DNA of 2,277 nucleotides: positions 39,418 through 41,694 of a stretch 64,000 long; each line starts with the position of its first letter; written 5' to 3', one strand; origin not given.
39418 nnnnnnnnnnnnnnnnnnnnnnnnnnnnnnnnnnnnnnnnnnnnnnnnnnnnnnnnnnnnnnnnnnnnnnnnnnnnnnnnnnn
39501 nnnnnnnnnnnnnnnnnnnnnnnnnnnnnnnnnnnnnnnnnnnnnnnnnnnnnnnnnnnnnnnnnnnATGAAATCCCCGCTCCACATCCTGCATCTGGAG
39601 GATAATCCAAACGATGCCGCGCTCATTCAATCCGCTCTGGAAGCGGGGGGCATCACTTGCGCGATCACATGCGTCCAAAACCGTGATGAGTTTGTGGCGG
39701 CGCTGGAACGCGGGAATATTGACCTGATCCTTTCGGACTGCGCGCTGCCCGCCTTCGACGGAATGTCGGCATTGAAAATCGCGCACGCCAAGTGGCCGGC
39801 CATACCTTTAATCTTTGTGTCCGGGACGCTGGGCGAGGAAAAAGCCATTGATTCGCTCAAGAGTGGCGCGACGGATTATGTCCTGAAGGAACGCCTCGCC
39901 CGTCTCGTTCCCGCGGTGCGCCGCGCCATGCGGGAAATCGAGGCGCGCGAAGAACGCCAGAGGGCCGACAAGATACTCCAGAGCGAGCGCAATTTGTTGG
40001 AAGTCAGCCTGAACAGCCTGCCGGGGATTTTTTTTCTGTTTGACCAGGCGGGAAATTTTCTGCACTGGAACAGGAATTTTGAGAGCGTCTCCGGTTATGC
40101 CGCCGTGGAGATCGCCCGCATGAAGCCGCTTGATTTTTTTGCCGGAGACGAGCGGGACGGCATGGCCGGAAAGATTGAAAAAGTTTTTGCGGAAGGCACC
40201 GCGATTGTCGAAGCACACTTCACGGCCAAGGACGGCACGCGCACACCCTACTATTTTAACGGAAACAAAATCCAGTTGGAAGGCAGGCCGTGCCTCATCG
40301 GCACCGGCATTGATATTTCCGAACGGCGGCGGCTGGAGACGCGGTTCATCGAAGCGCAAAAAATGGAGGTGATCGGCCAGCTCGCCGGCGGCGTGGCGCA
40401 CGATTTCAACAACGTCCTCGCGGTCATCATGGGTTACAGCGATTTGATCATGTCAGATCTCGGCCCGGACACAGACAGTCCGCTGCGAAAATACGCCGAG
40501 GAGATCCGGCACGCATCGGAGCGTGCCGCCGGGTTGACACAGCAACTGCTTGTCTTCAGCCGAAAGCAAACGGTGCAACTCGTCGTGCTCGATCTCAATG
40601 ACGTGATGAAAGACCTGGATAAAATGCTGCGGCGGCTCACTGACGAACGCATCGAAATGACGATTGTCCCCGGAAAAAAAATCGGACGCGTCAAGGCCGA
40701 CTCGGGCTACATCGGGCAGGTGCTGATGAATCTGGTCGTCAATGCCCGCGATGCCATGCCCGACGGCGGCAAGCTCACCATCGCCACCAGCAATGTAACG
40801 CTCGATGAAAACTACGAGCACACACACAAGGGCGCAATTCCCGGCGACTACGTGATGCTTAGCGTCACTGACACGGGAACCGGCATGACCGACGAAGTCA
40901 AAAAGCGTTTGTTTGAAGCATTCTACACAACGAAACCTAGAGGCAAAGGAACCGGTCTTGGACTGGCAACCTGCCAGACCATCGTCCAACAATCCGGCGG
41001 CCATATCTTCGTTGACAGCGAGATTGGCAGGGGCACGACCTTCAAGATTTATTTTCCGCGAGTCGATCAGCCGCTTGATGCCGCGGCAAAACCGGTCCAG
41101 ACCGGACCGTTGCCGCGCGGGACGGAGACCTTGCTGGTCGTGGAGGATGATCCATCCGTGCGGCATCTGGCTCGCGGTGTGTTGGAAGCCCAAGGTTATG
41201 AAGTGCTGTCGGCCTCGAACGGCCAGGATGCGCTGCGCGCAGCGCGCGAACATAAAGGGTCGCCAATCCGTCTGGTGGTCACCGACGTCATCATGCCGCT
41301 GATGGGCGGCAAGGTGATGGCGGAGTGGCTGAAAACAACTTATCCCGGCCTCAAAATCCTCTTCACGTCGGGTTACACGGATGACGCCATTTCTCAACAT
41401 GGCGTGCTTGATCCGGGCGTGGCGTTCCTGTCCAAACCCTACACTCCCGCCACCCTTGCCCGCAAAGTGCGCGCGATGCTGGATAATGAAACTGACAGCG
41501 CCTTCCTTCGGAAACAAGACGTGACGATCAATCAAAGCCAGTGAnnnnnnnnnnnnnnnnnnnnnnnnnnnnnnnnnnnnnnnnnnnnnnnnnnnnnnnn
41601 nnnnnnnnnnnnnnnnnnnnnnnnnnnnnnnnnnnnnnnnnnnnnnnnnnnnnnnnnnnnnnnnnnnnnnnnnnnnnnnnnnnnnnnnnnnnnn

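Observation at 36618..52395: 15.5-kb single-strand signalling operon: 4 kinases, about 9-10 receiver domains, a cyclic-nucleotide output, and a stress box at its head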

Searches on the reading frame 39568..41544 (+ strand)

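Call 3: search_protein_families(library=pfam, proteins=[window:39568-41544:+], max_evalue=0.01)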
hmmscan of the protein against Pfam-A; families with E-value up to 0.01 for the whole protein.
window:39568-41544:+ (658 aa): 8 families
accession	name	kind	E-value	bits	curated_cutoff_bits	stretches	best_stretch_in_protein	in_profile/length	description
PF00072.30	Response_reg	-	3.4e-34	117.8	30.2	2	523-634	2-110/111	Response regulator receiver domain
PF02518.31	HATPase_c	-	1.1e-23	84.3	26.4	1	380-498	4-109/111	Histidine kinase-, DNA gyrase B-, and HSP90-like ATPase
PF00512.31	HisKA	-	7.6e-10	39.1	26.9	1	270-334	3-64/66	His Kinase A (phospho-acceptor) domain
PF08448.16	PAS_4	-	6.2e-08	33.3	23.1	1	148-255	1-110/110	PAS fold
PF00989.32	PAS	-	2.9e-07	30.9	22.6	1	145-250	4-113/113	PAS fold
PF13426.13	PAS_9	-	8.6e-05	23.2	27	1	155-252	4-103/103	PAS domain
PF08447.18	PAS_3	-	0.0021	18.7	25.6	0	165-242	2-83/89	PAS fold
PF10090.15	HPTransfase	-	0.0036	17.5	22.9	1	384-413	34-63/123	Histidine phosphotransferase C-terminal domain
